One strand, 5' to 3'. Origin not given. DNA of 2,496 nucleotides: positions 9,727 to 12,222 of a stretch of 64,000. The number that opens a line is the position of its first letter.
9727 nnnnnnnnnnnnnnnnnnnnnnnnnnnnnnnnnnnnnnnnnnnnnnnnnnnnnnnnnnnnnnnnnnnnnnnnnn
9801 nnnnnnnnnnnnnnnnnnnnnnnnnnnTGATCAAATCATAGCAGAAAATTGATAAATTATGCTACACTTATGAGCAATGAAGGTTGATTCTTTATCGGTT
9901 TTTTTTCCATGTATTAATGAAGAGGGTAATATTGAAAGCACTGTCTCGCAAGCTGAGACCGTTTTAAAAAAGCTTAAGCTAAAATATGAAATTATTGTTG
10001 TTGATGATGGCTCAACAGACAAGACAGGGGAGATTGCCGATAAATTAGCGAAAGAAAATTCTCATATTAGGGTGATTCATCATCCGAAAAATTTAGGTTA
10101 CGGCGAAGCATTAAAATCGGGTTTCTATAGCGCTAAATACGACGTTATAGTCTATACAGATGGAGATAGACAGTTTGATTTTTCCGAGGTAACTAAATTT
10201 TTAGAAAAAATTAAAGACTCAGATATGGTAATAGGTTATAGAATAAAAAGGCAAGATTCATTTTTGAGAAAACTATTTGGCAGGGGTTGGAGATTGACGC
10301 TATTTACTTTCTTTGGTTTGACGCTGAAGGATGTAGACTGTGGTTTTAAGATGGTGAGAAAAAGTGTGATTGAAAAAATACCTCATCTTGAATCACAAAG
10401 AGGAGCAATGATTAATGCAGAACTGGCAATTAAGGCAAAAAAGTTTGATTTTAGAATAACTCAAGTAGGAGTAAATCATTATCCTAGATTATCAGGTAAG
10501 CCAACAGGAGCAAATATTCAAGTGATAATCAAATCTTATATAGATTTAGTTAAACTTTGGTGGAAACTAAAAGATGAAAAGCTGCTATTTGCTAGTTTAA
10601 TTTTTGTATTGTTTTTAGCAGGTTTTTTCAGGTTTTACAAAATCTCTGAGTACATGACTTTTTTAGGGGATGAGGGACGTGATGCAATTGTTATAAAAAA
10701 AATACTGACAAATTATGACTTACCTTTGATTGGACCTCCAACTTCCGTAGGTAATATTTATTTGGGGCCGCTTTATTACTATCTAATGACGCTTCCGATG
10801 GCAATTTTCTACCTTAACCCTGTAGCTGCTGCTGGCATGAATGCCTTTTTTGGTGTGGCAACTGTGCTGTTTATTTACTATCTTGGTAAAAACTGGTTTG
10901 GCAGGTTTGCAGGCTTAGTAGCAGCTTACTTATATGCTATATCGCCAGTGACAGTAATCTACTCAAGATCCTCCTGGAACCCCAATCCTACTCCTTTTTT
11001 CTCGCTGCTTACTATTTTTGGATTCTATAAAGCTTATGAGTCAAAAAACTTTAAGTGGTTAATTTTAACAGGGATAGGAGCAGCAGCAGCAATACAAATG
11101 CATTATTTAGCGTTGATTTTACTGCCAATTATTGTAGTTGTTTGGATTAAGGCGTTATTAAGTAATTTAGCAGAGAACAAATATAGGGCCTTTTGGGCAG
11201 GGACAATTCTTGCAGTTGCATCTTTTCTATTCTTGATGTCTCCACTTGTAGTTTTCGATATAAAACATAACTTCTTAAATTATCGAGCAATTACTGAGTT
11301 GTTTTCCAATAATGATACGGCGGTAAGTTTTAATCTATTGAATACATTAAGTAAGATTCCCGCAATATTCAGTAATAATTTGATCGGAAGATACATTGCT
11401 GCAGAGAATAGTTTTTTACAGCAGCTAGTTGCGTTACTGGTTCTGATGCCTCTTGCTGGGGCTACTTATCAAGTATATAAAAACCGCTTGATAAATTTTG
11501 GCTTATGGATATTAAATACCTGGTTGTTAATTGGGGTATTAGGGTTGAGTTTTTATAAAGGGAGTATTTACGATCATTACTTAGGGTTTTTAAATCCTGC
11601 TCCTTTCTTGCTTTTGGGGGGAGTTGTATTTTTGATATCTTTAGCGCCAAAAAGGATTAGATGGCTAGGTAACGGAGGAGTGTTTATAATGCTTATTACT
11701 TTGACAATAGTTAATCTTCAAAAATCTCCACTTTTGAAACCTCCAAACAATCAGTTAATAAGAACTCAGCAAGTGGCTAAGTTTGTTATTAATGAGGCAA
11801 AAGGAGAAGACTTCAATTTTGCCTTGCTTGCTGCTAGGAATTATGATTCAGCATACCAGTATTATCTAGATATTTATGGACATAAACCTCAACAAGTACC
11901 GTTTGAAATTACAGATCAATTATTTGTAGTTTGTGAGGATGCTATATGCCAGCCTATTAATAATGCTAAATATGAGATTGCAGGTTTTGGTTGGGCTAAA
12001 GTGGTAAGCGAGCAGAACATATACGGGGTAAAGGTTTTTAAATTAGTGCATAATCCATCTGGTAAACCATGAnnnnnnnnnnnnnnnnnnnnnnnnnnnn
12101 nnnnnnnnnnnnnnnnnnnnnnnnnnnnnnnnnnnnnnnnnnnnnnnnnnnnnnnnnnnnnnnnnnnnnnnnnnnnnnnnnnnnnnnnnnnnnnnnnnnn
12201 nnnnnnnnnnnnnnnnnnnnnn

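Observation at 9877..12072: Single-polypeptide fusion of a polyprenyl-phosphate-sugar synthase-like GT2 and an ArnT/PMT-like GT-C transferase.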

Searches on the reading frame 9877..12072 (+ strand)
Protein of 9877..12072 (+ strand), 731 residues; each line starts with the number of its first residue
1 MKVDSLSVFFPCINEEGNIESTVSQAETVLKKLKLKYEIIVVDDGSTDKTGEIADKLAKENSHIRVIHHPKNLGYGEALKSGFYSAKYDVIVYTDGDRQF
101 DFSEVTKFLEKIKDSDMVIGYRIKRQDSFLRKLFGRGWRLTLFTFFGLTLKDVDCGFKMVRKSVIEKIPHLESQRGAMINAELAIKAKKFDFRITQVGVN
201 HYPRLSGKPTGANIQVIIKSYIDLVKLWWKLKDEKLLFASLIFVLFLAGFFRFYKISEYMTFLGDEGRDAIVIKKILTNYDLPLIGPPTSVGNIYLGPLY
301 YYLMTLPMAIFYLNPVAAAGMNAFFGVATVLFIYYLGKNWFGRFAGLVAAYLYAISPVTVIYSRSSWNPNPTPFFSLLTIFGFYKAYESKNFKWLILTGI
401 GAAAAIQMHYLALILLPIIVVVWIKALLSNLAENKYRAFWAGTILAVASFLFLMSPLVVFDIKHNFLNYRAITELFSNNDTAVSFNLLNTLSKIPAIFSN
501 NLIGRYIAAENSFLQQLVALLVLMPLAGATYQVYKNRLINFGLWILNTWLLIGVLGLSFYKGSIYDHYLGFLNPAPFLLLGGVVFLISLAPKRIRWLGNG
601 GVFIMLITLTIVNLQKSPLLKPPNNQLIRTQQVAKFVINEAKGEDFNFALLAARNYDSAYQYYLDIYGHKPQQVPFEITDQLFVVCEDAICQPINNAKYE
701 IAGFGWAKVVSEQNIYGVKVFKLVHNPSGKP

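Call 3: search_protein_families(library=pfam, proteins=[window:9877-12072:+], max_evalue=0.01)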
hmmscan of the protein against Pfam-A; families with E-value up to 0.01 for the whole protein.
window:9877-12072:+ (731 aa): 5 families
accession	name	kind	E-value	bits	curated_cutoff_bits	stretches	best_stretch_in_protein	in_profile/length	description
PF00535.33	Glycos_transf_2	-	1.1e-29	103.9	23.3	1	7-168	1-167/168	Glycosyl transferase family 2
PF13231.12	PMT_2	-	1.7e-12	48.3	26.1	1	298-456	4-156/160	Dolichyl-phosphate-mannose-protein mannosyltransferase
PF02366.24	PMT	-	1.3e-06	28.6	22.7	1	309-432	76-205/245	Dolichyl-phosphate-mannose-protein mannosyltransferase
PF10111.15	Glyco_tranf_2_2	-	1.8e-06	28.1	27.3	1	9-110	3-104/276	Glycosyltransferase like family 2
PF13641.12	Glyco_tranf_2_3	-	0.0015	19.1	27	1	6-97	3-96/230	Glycosyltransferase like family 2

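Call 4: search_protein_families(library=ncbifam, proteins=[window:9877-12072:+], max_evalue=0.01)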
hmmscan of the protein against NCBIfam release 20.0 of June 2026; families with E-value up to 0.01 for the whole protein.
window:9877-12072:+ (731 aa): 22 families
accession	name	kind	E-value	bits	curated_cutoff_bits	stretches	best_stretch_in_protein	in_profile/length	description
NF007986.1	PRK10714.1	equivalog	7.5e-23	81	529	1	2-225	4-223/316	undecaprenyl-phosphate 4-deoxy-4-formamido-L-arabinose transferase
TIGR03937.1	PgaC_IcaA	equivalog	4.1e-20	72.1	422.3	1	3-116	44-154/407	poly-beta-1,6-N-acetyl-D-glucosamine synthase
NF047588.1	GlcsyltransPgfSStrep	equivalog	5.3e-19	68.6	500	1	6-171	3-170/308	glycosyltransferase PgfS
TIGR04182.1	glyco_TIGR04182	equivalog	3.3e-16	59.5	325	1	7-213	3-202/293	S-layer glycoprotein N-glycosyltransferase AglJ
NF041391.1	DPhHxTase_Halo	equivalog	5.4e-15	54.9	375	1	14-205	5-187/213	dolichyl-phosphate hexose transferase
NF010496.0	PRK13915.1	equivalog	1.8e-12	46.9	262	1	5-103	32-133/307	glucosyl-3-phosphoglycerate synthase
NF058614.1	PPMAGASynPpgS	equivalog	2.7e-11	43.3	370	1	8-128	4-119/226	polyprenyl-phospho-N-acetylgalactosaminyl synthase PpgS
NF047683.1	TeichurnBiosyTuaG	equivalog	1.7e-10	41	400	1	5-119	7-118/252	teichuronic acid biosynthesis protein TuaG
NF007482.0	PRK10073.1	equivalog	3e-10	39.6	423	1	4-102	6-100/334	glycosyltransferase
TIGR04283.1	glyco_like_mftF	equivalog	6.2e-10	39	182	1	6-127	1-115/221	TIGR04283 family arsenosugar biosynthesis glycosyltransferase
NF041875.1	EPS_EpsD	equivalog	9.4e-09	35.1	370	1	34-110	28-102/325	exopolysaccharide biosynthesis glycosyltransferase EpsD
TIGR03663.1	TIGR03663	subfamily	2.8e-08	33.2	126.25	1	241-428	4-183/435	flippase activity-associated protein Agl23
TIGR03965.1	mycofact_glyco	equivalog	3e-08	33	280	1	4-97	74-164/467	mycofactocin biosynthesis glycosyltransferase MftF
NF053739.1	GlytfEpsEBac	equivalog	4.8e-07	29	450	1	18-111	11-109/265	glycosyltransferase EpsE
NF053846.1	glyco_with_XrtP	equivalog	8.8e-07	27.9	520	1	8-84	45-120/440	XrtP-associated glycosyltransferase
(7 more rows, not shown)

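Call 6: find_homologous_proteins(query=window:9877-12072:+)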
Query window:9877-12072:+ (731 aa): 2454 proteins with E <= 0.001 among 8000 candidates; the best 120 are listed.
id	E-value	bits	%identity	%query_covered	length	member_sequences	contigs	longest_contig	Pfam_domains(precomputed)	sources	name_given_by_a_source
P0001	0.0e+0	1650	100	100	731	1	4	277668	PF10111.15,PF02366.25,PF00535.33,PF13231.13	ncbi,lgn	-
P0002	0.0e+0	1189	70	100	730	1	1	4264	PF00535.33,PF13231.13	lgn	-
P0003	0.0e+0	1155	69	100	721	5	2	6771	PF02366.25,PF00535.33,PF13231.13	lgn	-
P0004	0.0e+0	1150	69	100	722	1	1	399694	PF02366.25,PF00535.33,PF13231.13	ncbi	-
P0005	0.0e+0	1145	68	100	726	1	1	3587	PF00535.33,PF13231.13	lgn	-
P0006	0.0e+0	1145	66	100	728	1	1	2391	PF02366.25,PF00535.33,PF13231.13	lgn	-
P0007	0.0e+0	1141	68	100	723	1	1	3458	PF02366.25,PF00535.33,PF13231.13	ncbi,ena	-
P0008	0.0e+0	1141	69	100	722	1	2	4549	PF02366.25,PF00535.33,PF13231.13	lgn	-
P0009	0.0e+0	1136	67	100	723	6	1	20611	PF00535.33,PF13231.13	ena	-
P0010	0.0e+0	1134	66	100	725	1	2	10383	PF00535.33,PF13231.13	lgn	-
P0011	0.0e+0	1133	68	100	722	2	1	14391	PF02366.25,PF00535.33,PF13231.13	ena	-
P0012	0.0e+0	1132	69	100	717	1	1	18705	PF02366.25,PF00535.33,PF13231.13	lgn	-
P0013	0.0e+0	1128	67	100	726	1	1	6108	PF02366.25,PF00535.33,PF13231.13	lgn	-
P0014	0.0e+0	1123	67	100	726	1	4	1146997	PF02366.25,PF00535.33,PF13231.13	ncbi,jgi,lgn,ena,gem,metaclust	metaclust:\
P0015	0.0e+0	1123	68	100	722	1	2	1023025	PF10111.15,PF00535.33,PF13231.13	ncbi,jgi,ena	-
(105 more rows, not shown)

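Call 14: search_solved_structures(query=window:9877-12072:+, max_evalue=0.01, show_alignments=0)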
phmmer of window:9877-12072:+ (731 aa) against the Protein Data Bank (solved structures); distinct sequences matched with E-value up to 0.01: 20.
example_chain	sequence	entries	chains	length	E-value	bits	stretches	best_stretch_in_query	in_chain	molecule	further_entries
9hwj_A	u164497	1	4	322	1.1e-17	67.3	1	3-227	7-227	Undecaprenyl-phosphate 4-deoxy-4-formamido-L-arabinose transferase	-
9bhc_C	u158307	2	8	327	5.1e-17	65.1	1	4-227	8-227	Undecaprenyl-phosphate 4-deoxy-4-formamido-L-arabinose transferase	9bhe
8vxh_A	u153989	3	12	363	7.1e-17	64.7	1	4-227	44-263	Undecaprenyl-phosphate 4-deoxy-4-formamido-L-arabinose transferase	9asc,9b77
5mlz_A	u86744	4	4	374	4.7e-16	61.9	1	6-189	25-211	Dolichol monophosphate mannose synthase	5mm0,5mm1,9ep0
5eke_A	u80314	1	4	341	2.3e-11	46.5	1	5-171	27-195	Uncharacterized glycosyltransferase sll0501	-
5ekp_C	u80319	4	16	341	2.4e-11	46.4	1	5-171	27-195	Uncharacterized glycosyltransferase sll0501 | Glycosyltransferase sll0501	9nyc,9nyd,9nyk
9nye_A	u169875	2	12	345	2.5e-11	46.3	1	5-171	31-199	Glycosyltransferase sll0501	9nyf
8vh7_A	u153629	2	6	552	1.8e-06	30.2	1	29-101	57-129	Heparosan synthase B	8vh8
8viw_A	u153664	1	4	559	1.9e-06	30.2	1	29-101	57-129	Heparosan synthase B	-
3bcv_A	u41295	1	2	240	7.5e-06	28.2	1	5-102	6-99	Putative glycosyltransferase protein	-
2z87_A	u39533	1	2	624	5.4e-05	25.4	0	3-116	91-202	Chondroitin synthase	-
2z86_A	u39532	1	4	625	5.4e-05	25.4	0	3-116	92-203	Chondroitin synthase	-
5hea_A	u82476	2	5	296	5.8e-05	25.3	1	7-98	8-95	Putative glycosyltransferase (GalT1)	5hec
6p61_A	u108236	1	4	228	7.4e-05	24.9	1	6-110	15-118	Glycosyltransferase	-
4y6n_A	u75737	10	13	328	0.00058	22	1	5-97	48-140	Glucosyl-3-phosphoglycerate synthase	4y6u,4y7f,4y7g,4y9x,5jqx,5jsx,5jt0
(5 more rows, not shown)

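Call 16: search_solved_structures(query=A1, max_evalue=10, show_alignments=0)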
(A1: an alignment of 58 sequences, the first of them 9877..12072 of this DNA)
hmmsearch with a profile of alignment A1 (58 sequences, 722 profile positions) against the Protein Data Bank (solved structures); distinct sequences matched with E-value up to 10: 37.
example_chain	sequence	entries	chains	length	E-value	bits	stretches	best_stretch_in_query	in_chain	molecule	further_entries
5eke_A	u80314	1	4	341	3.6e-20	75.2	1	5-172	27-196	Uncharacterized glycosyltransferase sll0501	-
5ekp_C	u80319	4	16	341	5.4e-20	74.7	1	5-172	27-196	Uncharacterized glycosyltransferase sll0501 | Glycosyltransferase sll0501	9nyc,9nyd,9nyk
9nye_A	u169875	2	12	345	5.5e-20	74.6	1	5-172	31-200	Glycosyltransferase sll0501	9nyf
9hwj_A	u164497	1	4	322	5.5e-20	74.6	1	3-217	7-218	Undecaprenyl-phosphate 4-deoxy-4-formamido-L-arabinose transferase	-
9bhc_C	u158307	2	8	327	5.8e-19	71.2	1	3-217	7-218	Undecaprenyl-phosphate 4-deoxy-4-formamido-L-arabinose transferase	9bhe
8vxh_A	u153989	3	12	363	7.9e-19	70.8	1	3-217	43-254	Undecaprenyl-phosphate 4-deoxy-4-formamido-L-arabinose transferase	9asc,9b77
5mlz_A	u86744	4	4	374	1.5e-18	69.9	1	4-188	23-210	Dolichol monophosphate mannose synthase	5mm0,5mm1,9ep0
3bcv_A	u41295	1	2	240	5.8e-11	44.8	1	4-101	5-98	Putative glycosyltransferase protein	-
2z87_A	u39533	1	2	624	1.8e-10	43.2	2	6-110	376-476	Chondroitin synthase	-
2z86_A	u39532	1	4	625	1.8e-10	43.2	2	6-110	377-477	Chondroitin synthase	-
8vh7_A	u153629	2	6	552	3.2e-09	39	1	19-112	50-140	Heparosan synthase B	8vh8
8viw_A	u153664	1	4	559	3.2e-09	39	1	19-112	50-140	Heparosan synthase B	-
5hea_A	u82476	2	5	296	2.6e-08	36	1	6-98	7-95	Putative glycosyltransferase (GalT1)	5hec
6p61_A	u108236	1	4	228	6.8e-08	34.6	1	5-116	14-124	Glycosyltransferase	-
3l7j_A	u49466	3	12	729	2.2e-06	29.7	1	9-119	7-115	Teichoic acid biosynthesis protein F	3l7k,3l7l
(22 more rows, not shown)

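Call 27: find_related_loci(query=A1, collection=genome_contigs, flank=6000)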
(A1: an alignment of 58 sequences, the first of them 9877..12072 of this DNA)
Query A1 (731 aa) in genome_contigs; peptide patterns used: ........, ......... (x = any residue, [..] = any of these).
600 stretches matched a pattern (row limit reached: there are more); 514 encode a relative of the query (tblastn E <= 1e-3); the best 80 are kept; 80 distinct loci.
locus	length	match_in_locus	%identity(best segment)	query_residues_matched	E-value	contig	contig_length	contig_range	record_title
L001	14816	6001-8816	68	1-731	0e+0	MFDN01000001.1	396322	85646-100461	MAG: Candidatus Daviesbacteria bacterium RIFCSPLOWO2_01_FULL_39_23 rifcsplowo2_01_scaffold_1, whole genome shotgun seque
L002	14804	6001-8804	67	1-731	0e+0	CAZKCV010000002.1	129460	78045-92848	MAG TPA_asm: uncultured Gammaproteobacteria bacterium isolate binchicken_co251_142 genome assembly, contig: NODE_217_len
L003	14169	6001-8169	67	1-731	0e+0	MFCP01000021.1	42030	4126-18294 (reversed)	MAG: Candidatus Daviesbacteria bacterium RIFCSPHIGHO2_01_FULL_40_11 rifcsphigho2_01_scaffold_2724, whole genome shotgun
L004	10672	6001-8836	67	1-731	0e+0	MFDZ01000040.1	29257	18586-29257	MAG: Candidatus Daviesbacteria bacterium RIFCSPLOWO2_02_FULL_41_8 rifcsplowo2_02_scaffold_2491, whole genome shotgun seq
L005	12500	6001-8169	67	1-731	0e+0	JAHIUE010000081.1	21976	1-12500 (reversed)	MAG: Patescibacteria group bacterium isolate MM_PC_MetaG.mb.24 MM_PC_MetaG.mb.24_k141_1483562, whole genome shotgun sequ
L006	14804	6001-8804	66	1-731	0e+0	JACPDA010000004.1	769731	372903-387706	MAG: Candidatus Daviesbacteria bacterium isolate NC_groundwater_297_Ag_B-0.1um_41_14 S7_GD2017_3_B1_scaffold_1, whole ge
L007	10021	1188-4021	65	1-731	0e+0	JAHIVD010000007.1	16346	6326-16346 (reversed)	MAG: Patescibacteria group bacterium isolate MM_PC_MetaG.mb.55 MM_PC_MetaG.mb.55_k141_216818, whole genome shotgun seque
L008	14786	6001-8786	66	1-731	0e+0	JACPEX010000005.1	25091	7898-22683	MAG: Candidatus Daviesbacteria bacterium isolate NC_groundwater_346_Ag_B-0.1um_38_13 GD18-4_B1_scaffold_76857, whole gen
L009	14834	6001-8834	64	1-731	0e+0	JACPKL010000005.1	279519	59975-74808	MAG: Candidatus Daviesbacteria bacterium isolate NC_groundwater_493_Ag_S-0.1um_36_17 S35_SO-1_scaffold_124290, whole gen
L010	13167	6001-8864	61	3-731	0e+0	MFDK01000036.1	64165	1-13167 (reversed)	MAG: Candidatus Daviesbacteria bacterium RIFCSPLOWO2_01_FULL_37_10 rifcsplowo2_01_scaffold_583, whole genome shotgun seq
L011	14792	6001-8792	68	3-731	0e+0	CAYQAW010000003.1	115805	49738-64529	MAG TPA_asm: uncultured Gammaproteobacteria bacterium isolate binchicken_co251_588 genome assembly, contig: NODE_257_len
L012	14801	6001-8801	63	3-731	0e+0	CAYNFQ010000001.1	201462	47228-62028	MAG TPA_asm: uncultured Gammaproteobacteria bacterium isolate binchicken_co110_279 genome assembly, contig: NODE_160_len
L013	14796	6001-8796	62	1-731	0e+0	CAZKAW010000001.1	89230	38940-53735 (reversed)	MAG TPA_asm: uncultured Gammaproteobacteria bacterium isolate binchicken_co38_470 genome assembly, contig: NODE_653_leng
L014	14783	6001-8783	60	1-731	0e+0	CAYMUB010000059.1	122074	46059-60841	MAG TPA_asm: uncultured Gammaproteobacteria bacterium isolate binchicken_co203_488 genome assembly, contig: k141_370093,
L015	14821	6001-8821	61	3-731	0e+0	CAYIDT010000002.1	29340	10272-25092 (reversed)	MAG TPA_asm: uncultured Gammaproteobacteria bacterium isolate ERP119705_co1_249 genome assembly, contig: NODE_1502_lengt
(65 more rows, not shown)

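Call 38: predict_structure(alignment_id=A1)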
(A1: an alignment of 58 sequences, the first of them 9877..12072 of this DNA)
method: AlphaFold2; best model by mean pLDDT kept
length: 731 residues; sequences in the alignment: 58
mean_pLDDT: 86.4   pTM: 0.81
mean pLDDT of the five models: 86.4, 85.6, 84.9, 80.9, 77.7
residues with pLDDT >= 90: 334; 70-90: 340; 50-70: 51; < 50: 6
segments of 3 or more residues with pLDDT < 50: 364-368
pLDDT, mean of each block of 10 residues (from residue 1): 85 73 91 93 85 90 91 86 93 85 93 94 81 84 84 89 94 87 92 93 69 76 87 86 95 86 70 90 79 76 90 87 93 95 94 90 55 94 92 95 90 91 88 81 96 91 85 70 78 92 91 94 86 82 92 92 82 94 87 89 94 87 83 93 90 76 91 80 86 73 79 89 80 60
secondary structure, 60 per line:
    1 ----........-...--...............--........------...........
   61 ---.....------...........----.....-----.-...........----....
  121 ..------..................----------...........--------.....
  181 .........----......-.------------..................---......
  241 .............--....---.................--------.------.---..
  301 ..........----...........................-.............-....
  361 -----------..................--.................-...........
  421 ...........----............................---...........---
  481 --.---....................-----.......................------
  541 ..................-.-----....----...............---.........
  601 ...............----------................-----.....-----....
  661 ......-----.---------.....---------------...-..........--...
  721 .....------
elements in order (helices of 4 or more, strands of 3 or more residues): E5-12 H19-33 E36-43 H50-60 E64-68 H75-85 E90-94 H102-112 E117-122 H129-146 E157-161 H162-167 H176-189 E194-199 H214-231 H235-253 H256-259 H263-279 H299-310 H315-341 H343-355 H357-360 H372-389 H392-408 H410-431 H436-463 H467-477 H487-506 H512-534 H541-558 H566-569 H574-588 H592-615 H626-641 E647-651 H657-666 E682-686 E706-715 E718-725

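Call 41: fold_search(model_id=the predicted structure, library=pdb)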
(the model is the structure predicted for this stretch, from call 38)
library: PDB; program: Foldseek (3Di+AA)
matches with E <= 10: 912; with E <= 0.001: 202
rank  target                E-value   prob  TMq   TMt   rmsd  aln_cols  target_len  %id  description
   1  9bhc_A                4.7e-12  1.00  0.28  0.64   8.6       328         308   21  Salmonella undecaprenyl-phosphate 4-deoxy-4-formamido-L-arabinose transferase (ArnC) (released 2025-02-12)
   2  9asc_A                6.3e-12  1.00  0.29  0.64   7.7       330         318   22  Cryo-EM Structure of the Glycosyltransferase ArnC from Salmonella enterica in the UDP-bound State Determined on Talos  (released 2025-02-05)
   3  9bhc_B                7.2e-12  1.00  0.29  0.65  10.0       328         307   21  Salmonella undecaprenyl-phosphate 4-deoxy-4-formamido-L-arabinose transferase (ArnC) (released 2025-02-12)
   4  8vxh_A                3.7e-11  1.00  0.28  0.62   8.1       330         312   20  Cryo-EM Structure of the Glycosyltransferase ArnC from Salmonella enterica in the Apo State Determined on Talos Arctic (released 2025-02-05)
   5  9bhe_A                4.3e-11  1.00  0.30  0.66   7.4       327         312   22  Salmonella undecaprenyl-phosphate 4-deoxy-4-formamido-L-arabinose transferase (ArnC) bound to UDP (released 2025-02-12)
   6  9b77_A                6.2e-11  1.00  0.28  0.62   8.1       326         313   21  Cryo-EM Structure of the Glycosyltransferase ArnC from Salmonella enterica in the Apo State Determined on Krios micros (released 2025-02-05)
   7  9bhe_B                7.0e-11  1.00  0.29  0.64   9.0       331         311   22  Salmonella undecaprenyl-phosphate 4-deoxy-4-formamido-L-arabinose transferase (ArnC) bound to UDP (released 2025-02-12)
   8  9nyf_A                1.4e-10  1.00  0.27  0.60   8.8       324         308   21  Cryo-EM structure of the glycosyltransferase GtrB (tetramer volume) (released 2025-12-17)
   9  9nyd_A                1.7e-10  1.00  0.27  0.60   9.4       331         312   20  Cryo-EM structure of the glycosyltransferase GtrB in the pre-catalysis and product-bound state (released 2025-12-17)
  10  9nyc_A                2.4e-10  1.00  0.27  0.60   8.9       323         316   21  Cryo-EM structure of the glycosyltransferase GtrB in the substrate-bound state (released 2025-12-17)
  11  5mlz                  4.2e-10  1.00  0.29  0.57  15.0       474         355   20  Dolichyl phosphate mannose synthase in complex with GDP and Mg2+ (released 2017-08-09)
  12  9ep0                  7.5e-10  1.00  0.28  0.57  13.8       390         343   22  Dolichyl phosphate mannose synthase in complex with donor (GDP-Man) and traces of acceptor (Dol55P) and product (Dol55P- (released 2025-10-01)
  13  9nyd_C                7.8e-10  1.00  0.28  0.64   9.1       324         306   19  Cryo-EM structure of the glycosyltransferase GtrB in the pre-catalysis and product-bound state (released 2025-12-17)
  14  9nye_A                1.1e-09  1.00  0.26  0.58  10.3       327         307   21  Cryo-EM structure of the glycosyltransferase GtrB in the apo state (octamer volume) (released 2025-12-17)
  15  9hwj_A                1.4e-09  1.00  0.29  0.67   9.9       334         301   21  Structure of Undecaprenyl-phosphate 4-deoxy-4-formamido-L-arabinose transferase embedded in nanodisc (released 2026-01-14)
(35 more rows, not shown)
